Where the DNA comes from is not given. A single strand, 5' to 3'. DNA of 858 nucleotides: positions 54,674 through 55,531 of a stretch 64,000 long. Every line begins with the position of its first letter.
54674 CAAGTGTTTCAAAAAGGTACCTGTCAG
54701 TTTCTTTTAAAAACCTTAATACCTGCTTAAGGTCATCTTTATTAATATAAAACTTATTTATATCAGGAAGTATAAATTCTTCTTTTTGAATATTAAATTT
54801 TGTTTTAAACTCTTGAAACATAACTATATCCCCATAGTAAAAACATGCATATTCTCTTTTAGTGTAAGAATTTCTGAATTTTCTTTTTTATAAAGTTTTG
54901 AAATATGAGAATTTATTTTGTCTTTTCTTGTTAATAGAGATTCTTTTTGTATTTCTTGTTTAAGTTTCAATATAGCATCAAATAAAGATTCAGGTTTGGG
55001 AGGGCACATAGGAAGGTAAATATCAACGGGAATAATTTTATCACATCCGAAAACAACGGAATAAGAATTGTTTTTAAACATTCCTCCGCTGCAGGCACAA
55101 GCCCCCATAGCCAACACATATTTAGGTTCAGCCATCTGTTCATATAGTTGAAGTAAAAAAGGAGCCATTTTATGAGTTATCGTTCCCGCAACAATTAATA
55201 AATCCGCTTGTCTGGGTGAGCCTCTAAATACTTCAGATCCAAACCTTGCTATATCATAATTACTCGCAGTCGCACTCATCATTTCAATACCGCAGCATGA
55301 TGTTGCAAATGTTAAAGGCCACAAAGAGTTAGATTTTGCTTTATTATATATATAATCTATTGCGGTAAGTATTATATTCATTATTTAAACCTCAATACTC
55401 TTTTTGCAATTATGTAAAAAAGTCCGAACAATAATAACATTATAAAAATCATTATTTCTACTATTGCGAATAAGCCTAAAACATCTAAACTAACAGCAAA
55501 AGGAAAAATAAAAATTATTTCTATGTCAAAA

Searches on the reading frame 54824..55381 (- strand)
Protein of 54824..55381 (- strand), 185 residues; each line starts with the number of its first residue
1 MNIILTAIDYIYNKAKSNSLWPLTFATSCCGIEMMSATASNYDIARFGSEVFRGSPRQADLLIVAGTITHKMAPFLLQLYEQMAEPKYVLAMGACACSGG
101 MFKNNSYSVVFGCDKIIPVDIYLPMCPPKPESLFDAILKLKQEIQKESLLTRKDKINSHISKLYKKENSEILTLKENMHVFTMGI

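Call 42: search_protein_families(library=pfam, proteins=[window:54824-55381:-])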
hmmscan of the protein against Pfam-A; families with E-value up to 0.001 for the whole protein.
window:54824-55381:- (185 aa): 1 family
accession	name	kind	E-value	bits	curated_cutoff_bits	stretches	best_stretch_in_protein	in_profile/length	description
PF01058.29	Oxidored_q6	-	1.6e-29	102.6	27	1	29-140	3-128/128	NADH ubiquinone oxidoreductase, 20 Kd subunit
